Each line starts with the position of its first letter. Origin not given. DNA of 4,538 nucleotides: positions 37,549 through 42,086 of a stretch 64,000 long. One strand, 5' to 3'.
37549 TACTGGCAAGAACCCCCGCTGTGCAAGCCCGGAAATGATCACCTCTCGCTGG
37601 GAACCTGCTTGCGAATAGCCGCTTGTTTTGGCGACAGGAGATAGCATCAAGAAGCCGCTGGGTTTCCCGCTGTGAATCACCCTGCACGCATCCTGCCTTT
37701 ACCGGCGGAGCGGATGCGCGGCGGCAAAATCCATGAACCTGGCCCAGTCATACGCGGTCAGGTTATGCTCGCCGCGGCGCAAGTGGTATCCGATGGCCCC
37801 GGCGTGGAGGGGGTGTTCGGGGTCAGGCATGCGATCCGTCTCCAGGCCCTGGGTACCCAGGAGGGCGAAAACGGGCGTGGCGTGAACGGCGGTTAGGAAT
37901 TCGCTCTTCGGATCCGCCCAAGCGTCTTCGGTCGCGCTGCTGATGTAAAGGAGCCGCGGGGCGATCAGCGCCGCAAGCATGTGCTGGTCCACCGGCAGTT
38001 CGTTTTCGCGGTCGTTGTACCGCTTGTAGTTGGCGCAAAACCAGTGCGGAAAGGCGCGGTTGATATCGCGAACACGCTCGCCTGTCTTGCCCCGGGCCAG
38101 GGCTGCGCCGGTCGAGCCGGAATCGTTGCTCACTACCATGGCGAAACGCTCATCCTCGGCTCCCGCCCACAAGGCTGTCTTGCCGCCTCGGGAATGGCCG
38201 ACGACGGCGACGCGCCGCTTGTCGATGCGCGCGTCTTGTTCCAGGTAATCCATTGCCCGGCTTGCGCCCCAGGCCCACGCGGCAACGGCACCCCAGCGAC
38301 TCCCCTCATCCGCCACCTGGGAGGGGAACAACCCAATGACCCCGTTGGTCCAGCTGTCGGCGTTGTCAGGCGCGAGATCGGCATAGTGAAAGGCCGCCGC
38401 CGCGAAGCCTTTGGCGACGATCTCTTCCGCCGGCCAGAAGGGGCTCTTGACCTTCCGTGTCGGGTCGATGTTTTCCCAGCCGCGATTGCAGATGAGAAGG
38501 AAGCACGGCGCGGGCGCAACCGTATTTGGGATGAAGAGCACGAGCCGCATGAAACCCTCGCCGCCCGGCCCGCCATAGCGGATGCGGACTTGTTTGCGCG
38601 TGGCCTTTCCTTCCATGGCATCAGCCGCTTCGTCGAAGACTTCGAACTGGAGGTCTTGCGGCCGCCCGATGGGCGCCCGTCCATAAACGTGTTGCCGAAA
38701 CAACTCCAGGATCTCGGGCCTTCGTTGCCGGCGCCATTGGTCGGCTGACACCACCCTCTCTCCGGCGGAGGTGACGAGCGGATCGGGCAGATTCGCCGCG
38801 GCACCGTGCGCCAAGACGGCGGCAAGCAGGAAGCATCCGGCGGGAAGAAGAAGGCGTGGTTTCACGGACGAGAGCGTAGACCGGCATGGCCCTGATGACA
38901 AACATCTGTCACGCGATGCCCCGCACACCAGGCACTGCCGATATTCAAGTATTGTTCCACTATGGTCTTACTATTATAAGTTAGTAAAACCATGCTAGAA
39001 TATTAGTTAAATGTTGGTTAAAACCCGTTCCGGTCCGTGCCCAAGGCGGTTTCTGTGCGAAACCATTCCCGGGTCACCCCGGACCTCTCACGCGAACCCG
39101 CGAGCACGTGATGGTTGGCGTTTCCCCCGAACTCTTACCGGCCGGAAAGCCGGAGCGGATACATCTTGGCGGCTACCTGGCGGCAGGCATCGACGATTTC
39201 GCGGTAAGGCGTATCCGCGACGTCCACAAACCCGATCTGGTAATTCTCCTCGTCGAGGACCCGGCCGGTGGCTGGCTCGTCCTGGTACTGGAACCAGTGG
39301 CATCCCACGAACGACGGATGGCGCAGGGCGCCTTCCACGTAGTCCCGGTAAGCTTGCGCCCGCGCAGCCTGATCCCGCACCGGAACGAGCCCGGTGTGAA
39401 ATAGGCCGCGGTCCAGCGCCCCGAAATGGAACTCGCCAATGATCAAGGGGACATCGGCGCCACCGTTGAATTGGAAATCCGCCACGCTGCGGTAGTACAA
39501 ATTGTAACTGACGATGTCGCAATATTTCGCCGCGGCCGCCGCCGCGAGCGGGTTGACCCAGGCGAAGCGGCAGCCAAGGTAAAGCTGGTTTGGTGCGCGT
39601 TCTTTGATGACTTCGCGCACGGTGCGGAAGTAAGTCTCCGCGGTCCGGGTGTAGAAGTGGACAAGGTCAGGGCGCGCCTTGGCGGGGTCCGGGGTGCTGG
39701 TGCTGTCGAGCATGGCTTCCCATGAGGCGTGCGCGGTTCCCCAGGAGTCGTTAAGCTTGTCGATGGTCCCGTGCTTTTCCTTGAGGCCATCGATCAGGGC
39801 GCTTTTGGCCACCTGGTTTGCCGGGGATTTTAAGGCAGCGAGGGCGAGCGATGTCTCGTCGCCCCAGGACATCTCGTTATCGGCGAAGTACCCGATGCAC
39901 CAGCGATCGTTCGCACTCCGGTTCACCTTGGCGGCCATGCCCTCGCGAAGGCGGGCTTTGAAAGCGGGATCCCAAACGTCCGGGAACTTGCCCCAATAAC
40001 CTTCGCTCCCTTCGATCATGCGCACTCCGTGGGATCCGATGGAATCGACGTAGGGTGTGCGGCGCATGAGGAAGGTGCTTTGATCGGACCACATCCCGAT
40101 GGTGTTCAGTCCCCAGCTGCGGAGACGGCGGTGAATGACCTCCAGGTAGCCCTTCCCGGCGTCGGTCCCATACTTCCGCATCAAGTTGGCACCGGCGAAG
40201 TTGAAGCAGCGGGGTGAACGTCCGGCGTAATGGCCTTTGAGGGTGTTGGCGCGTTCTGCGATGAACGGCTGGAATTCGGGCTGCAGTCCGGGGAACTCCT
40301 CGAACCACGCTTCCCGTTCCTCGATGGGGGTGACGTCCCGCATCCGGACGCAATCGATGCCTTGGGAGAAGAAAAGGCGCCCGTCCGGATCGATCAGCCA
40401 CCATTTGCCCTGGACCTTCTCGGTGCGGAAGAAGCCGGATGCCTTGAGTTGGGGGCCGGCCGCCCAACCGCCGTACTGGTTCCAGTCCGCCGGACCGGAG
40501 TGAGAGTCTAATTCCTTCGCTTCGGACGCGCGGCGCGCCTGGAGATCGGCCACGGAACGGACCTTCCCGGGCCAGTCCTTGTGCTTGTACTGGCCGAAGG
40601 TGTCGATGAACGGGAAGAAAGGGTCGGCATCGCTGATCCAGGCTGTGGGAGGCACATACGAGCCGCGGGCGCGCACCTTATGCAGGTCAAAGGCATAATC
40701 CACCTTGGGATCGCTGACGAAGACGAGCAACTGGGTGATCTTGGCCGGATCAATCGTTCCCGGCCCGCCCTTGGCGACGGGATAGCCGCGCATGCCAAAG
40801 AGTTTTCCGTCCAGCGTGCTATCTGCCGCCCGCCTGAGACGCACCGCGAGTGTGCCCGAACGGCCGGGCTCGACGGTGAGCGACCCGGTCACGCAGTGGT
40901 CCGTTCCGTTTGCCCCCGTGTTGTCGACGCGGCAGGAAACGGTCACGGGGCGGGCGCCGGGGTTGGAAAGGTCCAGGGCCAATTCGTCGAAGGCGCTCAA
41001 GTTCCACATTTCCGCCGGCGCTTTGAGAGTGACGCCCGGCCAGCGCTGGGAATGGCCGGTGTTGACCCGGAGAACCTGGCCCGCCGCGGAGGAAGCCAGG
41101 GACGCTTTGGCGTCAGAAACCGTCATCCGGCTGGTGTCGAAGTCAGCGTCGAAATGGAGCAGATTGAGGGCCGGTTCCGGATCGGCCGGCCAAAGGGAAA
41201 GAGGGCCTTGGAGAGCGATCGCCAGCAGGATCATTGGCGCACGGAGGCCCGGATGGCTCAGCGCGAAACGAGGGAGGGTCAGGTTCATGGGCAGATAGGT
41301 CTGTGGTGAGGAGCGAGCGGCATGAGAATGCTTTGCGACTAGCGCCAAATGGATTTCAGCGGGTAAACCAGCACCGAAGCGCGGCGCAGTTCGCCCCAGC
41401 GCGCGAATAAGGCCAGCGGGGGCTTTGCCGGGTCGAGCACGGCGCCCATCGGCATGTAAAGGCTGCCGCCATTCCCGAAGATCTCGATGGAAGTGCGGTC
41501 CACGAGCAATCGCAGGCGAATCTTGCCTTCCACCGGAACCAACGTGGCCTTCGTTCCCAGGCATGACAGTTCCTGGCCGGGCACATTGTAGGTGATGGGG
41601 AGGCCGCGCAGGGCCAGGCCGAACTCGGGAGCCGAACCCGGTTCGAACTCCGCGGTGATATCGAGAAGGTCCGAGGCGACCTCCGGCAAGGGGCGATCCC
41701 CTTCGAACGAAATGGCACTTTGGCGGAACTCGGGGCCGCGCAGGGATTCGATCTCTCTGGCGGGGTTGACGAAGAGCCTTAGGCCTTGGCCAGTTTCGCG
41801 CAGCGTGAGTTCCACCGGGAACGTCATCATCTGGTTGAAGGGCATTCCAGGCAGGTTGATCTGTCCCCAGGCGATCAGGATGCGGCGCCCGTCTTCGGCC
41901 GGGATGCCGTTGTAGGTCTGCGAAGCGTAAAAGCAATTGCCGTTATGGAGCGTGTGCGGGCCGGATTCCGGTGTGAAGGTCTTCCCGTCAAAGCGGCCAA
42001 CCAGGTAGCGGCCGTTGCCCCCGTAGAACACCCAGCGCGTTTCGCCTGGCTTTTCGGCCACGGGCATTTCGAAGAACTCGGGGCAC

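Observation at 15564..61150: Family-level pattern: promoter-proximal, head-to-head arrays of 11-bp units (about one helical turn), three of them exactly 11 x 11 bp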

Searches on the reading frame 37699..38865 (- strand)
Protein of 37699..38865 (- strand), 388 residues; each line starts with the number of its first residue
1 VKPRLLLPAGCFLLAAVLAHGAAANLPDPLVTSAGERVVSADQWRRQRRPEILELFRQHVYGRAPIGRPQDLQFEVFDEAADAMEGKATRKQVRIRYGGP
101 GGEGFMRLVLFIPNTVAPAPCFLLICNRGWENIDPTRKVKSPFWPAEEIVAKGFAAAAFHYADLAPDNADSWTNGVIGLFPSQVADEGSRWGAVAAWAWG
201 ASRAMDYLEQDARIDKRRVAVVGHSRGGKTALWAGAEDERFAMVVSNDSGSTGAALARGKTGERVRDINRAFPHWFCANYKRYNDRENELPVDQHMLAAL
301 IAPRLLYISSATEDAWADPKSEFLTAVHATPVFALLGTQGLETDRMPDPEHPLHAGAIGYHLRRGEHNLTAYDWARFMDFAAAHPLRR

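Call 16: search_protein_families(library=pfam, proteins=[window:37699-38865:-])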
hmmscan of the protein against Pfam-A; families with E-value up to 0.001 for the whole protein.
window:37699-38865:- (388 aa): 3 families
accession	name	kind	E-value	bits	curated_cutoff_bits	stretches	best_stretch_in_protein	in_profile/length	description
PF22244.2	GCE_fung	-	4e-35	122.2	27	1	150-337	39-231/231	Glucuronyl esterase, fungi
PF00326.27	Peptidase_S9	-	8.9e-06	25.8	22.6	1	204-249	51-97/213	Prolyl oligopeptidase family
PF00561.26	Abhydrolase_1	-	0.0001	22.5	25.8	1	205-303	59-150/245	alpha/beta hydrolase fold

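Call 52: find_homologous_proteins(query=window:37699-38865:-, max_evalue=1e-60)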
Query window:37699-38865:- (388 aa): 7934 proteins with E <= 1e-60 among 8000 candidates; the best 120 are listed.
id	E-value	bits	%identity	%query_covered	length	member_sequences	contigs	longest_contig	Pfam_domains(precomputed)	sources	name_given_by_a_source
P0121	6.6e-266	900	100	100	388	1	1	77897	PF00326.28,PF22244.3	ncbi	-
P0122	4.4e-236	802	88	100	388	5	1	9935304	PF00326.28,PF22244.3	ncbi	ncbi:MAG: prolyl oligopeptidase family serine peptidase [Verrucomicrobiia bacterium]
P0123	1.4e-174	599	68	95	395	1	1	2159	PF22244.3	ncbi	-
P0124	5.3e-173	594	69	93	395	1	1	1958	PF22244.3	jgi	jgi:hypothetical protein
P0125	1.3e-172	592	69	96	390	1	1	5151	PF00326.28,PF22244.3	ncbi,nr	ncbi:MAG TPA: prolyl oligopeptidase family serine peptidase [Bacillota bacterium]|nr:prolyl oligopep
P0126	2.4e-172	592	69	98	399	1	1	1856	PF00326.28,PF22244.3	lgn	-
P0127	2.4e-172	592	67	98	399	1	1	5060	PF00326.28,PF22244.3,PF00561.27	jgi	jgi:pimeloyl-ACP methyl ester carboxylesterase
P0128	3.6e-170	584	69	96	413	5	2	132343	PF00326.28,PF22244.3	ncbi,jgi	ncbi:MAG TPA: prolyl oligopeptidase family serine peptidase [Chthoniobacter sp.]|jgi:pimeloyl-ACP me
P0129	4.8e-170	584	69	98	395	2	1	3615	PF00326.28,PF22244.3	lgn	-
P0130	5.6e-170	584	68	94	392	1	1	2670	PF22244.3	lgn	-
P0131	8.4e-170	583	67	100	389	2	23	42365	PF00326.28,PF22244.3,PF00561.27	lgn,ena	-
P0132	1.6e-169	582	69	90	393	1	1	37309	PF00326.28,PF22244.3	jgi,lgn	jgi:hypothetical protein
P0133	1.6e-169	582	69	94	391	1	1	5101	PF00326.28,PF22244.3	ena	-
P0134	2.0e-169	582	70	93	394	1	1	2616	PF00326.28,PF22244.3,PF00561.27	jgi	jgi:dienelactone hydrolase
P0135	2.0e-169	582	66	98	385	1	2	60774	PF22244.3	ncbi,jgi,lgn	jgi:pimeloyl-ACP methyl ester carboxylesterase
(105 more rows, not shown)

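Call 53: find_encoding_contigs(protein=P0122, flank=10000, max_places=2)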
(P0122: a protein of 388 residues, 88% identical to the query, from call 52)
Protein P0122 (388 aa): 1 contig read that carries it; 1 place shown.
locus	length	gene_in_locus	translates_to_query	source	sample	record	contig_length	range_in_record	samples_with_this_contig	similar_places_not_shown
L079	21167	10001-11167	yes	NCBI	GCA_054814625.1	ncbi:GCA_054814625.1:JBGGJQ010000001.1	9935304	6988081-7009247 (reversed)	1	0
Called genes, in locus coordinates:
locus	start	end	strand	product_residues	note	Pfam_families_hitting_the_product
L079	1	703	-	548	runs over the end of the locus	PF08378:NERD, PF13361:UvrD_C (faint)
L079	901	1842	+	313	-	PF12760:Zn_ribbon_IS1595, PF12762:DDE_Tnp_IS1595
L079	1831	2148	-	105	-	PF03852:Vsr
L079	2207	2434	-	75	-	PF13560:HTH_31, PF12844:HTH_19, PF01381:HTH_3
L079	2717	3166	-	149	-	-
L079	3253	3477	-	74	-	PF13443:HTH_26 (weak), PF13560:HTH_31 (weak), PF01381:HTH_3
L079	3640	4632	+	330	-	PF06067:DUF932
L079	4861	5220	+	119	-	-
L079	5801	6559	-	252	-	-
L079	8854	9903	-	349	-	PF26549:Tricorn_N (faint)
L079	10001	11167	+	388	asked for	PF22244:GCE_fung, PF00326:Peptidase_S9 (weak)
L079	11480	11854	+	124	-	PF01797:Y1_Tnp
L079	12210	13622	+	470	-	PF00884:Sulfatase, PF01663:Phosphodiest, PF16347:SGSH_C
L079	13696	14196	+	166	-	PF03703:bPH_2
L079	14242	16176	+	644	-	PF03169:OPT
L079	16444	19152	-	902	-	PF07995:GSDH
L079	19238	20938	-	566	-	PF13231:PMT_2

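Call 54: find_encoding_contigs(protein=P0121, flank=10000, max_places=2)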
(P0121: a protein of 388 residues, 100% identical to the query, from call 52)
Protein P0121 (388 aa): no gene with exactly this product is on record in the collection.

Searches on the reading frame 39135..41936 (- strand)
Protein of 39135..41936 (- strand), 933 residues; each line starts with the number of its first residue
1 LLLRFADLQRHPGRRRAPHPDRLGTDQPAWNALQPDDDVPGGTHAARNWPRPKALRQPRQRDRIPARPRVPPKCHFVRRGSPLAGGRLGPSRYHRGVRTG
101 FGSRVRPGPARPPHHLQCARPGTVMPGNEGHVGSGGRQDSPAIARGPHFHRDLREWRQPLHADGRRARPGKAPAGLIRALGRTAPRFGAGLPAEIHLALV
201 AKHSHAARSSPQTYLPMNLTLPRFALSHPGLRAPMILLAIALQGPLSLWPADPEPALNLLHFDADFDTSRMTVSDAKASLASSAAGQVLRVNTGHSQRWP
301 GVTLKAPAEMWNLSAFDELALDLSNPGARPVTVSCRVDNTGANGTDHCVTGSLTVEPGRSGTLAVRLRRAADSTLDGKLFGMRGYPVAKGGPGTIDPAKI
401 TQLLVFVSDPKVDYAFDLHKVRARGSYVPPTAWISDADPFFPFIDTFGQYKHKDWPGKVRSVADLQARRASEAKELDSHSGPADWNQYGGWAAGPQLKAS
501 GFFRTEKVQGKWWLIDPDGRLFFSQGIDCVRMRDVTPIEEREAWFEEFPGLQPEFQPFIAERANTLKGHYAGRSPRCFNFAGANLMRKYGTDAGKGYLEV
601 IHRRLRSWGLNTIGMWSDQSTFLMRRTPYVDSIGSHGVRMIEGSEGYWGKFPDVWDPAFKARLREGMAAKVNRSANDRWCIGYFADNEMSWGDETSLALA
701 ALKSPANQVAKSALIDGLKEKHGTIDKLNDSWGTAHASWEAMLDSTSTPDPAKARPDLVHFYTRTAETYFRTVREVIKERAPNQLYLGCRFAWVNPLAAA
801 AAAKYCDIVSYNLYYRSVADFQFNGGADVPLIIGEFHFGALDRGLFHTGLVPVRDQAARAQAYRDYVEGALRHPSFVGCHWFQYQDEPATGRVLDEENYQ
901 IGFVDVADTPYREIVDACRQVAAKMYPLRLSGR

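Call 88: search_protein_families(library=pfam, proteins=[window:39135-41936:-], max_evalue=0.01)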
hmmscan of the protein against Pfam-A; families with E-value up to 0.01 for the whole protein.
window:39135-41936:- (933 aa): 2 families
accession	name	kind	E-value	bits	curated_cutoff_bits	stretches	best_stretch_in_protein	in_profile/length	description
PF02449.21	Glyco_hydro_42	-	5.8e-05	23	21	1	715-816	155-264/376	Beta-galactosidase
PF17992.7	Agarase_CBM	-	0.0039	17.3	26.3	1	262-339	2-81/178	Agarase CBM like domain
